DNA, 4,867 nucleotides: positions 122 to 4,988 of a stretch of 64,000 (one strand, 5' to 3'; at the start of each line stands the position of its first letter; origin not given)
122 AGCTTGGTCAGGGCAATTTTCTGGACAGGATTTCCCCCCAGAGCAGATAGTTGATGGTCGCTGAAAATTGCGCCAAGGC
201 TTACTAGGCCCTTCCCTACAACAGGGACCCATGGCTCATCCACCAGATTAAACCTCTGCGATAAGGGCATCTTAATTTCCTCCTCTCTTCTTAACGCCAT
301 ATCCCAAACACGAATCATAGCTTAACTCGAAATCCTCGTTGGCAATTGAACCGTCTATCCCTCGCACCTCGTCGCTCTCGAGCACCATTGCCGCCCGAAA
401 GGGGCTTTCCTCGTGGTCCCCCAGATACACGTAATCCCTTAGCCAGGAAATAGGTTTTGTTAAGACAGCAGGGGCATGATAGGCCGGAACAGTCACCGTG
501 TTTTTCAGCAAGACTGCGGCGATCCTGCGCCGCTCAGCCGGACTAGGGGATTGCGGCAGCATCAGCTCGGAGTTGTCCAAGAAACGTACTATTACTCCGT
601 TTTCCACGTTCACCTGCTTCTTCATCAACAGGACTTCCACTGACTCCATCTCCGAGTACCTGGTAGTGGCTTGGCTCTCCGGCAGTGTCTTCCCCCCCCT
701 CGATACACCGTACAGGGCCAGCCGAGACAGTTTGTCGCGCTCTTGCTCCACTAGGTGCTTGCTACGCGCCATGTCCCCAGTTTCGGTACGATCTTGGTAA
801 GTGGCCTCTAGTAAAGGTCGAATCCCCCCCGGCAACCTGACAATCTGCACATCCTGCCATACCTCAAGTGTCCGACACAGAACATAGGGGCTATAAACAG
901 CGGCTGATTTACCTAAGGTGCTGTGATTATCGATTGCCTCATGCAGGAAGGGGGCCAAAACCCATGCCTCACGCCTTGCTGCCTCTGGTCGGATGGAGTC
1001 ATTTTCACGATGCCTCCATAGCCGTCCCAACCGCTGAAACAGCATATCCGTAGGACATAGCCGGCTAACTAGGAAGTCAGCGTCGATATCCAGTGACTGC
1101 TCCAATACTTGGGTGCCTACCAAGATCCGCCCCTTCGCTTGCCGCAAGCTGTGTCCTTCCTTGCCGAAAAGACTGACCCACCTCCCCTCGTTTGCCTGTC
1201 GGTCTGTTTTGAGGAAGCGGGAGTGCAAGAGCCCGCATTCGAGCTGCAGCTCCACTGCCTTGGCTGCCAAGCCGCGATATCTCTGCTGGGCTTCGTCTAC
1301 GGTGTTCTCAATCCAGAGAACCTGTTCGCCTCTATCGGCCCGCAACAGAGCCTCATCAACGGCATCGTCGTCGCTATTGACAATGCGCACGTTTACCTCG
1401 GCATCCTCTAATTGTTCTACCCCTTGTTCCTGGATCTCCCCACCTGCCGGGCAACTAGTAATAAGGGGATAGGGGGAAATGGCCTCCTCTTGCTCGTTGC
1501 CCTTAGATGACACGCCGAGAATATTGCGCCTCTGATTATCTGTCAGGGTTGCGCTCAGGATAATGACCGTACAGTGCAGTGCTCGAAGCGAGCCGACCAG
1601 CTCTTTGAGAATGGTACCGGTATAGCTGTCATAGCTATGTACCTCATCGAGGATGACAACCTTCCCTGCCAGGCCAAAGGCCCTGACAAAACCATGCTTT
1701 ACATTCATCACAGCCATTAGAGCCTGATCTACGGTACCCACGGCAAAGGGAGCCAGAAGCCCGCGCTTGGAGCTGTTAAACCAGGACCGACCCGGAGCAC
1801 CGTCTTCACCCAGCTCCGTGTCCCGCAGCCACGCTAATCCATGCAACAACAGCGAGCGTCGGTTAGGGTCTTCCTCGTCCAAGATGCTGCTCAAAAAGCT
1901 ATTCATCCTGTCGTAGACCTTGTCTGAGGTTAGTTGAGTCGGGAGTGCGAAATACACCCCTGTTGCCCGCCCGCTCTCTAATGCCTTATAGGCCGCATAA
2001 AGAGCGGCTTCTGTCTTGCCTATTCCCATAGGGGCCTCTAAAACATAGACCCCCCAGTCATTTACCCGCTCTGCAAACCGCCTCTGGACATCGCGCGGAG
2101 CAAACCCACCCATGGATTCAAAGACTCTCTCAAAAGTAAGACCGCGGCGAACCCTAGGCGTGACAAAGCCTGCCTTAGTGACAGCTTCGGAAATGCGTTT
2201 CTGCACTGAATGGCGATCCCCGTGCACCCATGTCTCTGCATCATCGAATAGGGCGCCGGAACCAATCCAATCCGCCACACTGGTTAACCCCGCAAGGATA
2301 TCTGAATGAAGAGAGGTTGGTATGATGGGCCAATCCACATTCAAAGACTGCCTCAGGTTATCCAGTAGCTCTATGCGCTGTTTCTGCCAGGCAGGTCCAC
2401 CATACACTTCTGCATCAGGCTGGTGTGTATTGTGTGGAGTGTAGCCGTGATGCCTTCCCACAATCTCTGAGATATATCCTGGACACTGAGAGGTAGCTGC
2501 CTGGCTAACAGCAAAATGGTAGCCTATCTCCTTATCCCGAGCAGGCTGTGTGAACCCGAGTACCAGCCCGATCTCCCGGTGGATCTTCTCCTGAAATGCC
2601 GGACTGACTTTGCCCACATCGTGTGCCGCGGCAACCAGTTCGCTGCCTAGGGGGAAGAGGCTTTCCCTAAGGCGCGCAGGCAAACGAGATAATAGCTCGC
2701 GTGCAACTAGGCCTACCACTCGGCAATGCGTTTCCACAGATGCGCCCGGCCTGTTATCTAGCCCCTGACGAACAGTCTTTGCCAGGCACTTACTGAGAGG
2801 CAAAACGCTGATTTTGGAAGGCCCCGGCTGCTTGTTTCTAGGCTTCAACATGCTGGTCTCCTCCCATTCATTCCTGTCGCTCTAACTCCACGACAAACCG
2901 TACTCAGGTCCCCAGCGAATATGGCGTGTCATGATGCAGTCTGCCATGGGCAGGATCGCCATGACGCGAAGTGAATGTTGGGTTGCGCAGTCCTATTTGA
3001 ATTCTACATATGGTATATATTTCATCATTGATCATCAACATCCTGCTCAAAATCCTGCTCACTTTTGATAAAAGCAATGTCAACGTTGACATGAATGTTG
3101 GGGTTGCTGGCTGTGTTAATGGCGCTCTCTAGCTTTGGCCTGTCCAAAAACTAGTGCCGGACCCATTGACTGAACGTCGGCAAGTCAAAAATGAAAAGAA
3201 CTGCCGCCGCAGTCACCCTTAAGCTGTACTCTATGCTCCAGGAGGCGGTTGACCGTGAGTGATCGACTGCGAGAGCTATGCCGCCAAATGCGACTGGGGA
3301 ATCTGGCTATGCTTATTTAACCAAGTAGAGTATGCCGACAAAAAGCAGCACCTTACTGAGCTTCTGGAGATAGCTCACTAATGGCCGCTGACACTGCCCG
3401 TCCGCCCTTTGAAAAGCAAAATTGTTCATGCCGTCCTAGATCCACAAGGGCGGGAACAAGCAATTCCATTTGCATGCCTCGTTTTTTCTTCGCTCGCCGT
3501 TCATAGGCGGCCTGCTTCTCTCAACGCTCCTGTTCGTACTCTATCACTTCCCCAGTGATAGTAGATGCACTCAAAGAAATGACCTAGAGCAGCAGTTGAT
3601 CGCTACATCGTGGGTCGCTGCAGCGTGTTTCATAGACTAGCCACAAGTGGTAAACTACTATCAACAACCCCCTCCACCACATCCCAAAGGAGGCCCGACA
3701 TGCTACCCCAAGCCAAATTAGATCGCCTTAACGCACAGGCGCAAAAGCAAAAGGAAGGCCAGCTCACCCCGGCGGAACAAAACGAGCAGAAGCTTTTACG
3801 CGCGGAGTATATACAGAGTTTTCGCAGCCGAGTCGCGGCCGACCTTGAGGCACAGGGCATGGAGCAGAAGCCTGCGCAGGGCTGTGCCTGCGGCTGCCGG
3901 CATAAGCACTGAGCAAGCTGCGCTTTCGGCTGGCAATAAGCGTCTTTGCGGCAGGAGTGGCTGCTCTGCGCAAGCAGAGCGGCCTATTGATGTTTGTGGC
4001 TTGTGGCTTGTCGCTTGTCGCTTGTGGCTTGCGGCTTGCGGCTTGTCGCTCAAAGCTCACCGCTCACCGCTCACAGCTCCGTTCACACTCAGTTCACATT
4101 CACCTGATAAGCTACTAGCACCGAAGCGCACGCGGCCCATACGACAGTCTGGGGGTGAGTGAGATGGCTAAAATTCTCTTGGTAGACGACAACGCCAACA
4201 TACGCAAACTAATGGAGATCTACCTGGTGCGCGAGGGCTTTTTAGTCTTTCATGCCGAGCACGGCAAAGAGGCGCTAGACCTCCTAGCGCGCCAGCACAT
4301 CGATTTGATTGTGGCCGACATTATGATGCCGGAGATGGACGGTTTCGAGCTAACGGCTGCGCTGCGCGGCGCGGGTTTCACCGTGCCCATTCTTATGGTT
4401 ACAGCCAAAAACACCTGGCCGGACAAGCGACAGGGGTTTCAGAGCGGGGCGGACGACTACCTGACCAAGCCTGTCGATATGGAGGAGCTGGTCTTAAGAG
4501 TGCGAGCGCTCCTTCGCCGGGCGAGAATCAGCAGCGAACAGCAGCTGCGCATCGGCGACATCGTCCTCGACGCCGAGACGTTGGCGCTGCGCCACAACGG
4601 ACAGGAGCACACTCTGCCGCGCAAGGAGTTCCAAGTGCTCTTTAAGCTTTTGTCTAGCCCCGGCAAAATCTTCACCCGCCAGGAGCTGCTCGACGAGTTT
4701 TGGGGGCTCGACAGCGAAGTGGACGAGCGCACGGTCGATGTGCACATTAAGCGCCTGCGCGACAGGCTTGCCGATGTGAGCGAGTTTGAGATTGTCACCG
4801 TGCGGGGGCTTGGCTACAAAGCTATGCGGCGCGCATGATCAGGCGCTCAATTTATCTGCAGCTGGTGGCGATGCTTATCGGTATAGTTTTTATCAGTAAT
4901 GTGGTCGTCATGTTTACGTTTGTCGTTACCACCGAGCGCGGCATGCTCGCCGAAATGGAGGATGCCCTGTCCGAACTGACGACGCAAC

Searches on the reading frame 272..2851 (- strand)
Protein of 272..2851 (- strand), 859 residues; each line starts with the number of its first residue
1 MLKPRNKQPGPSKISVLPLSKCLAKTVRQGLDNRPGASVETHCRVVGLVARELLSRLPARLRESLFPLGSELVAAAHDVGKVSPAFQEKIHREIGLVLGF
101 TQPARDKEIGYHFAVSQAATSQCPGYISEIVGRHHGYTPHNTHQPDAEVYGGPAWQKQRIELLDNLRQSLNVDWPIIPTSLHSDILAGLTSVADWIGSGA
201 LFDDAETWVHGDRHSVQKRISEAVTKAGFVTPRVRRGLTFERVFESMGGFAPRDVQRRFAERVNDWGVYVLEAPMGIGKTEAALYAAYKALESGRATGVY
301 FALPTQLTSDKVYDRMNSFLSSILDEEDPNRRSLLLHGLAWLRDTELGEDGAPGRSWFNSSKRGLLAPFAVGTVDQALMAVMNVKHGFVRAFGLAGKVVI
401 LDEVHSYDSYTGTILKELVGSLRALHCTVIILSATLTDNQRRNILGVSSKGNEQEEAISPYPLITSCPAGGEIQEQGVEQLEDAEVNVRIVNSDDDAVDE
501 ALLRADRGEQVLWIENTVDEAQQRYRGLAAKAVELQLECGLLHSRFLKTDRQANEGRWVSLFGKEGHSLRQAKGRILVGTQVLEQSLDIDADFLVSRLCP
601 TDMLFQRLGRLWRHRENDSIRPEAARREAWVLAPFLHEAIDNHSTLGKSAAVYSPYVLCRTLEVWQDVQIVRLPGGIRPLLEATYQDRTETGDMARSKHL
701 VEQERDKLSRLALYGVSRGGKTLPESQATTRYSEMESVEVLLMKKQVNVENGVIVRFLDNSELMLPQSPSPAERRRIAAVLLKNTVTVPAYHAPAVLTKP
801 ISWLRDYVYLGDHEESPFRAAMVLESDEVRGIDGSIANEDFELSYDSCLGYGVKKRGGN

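Call 81: search_protein_families(library=pfam, proteins=[window:272-2851:-], max_evalue=0.00001)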
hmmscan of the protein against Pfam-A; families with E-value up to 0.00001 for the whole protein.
window:272-2851:- (859 aa): 3 families
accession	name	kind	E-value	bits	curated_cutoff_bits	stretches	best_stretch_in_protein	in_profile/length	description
PF22590.2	Cas3-like_C_2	-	5.8e-34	117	27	1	508-616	2-106/106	CRISPR-associated nuclease/helicase Cas3, C-terminal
PF18019.7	Cas3_HD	-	5.5e-17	62.9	23.1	1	39-199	15-203/207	Cas3, HD domain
PF00270.35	DEAD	-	2.6e-10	40.7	26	1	255-440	3-164/167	DEAD/DEAH box helicase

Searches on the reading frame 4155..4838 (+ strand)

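Call 81: search_protein_families(library=pfam, proteins=[window:4155-4838:+], max_evalue=0.00001)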
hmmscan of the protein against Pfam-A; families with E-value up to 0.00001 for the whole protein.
window:4155-4838:+ (227 aa): 2 families
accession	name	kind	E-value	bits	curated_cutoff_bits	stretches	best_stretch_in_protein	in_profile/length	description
PF00072.30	Response_reg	-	1.2e-30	106.4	30.2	1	7-116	1-110/111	Response regulator receiver domain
PF00486.34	Trans_reg_C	-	3.4e-23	81.9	26.2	1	149-222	1-76/77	Transcriptional regulatory protein, C terminal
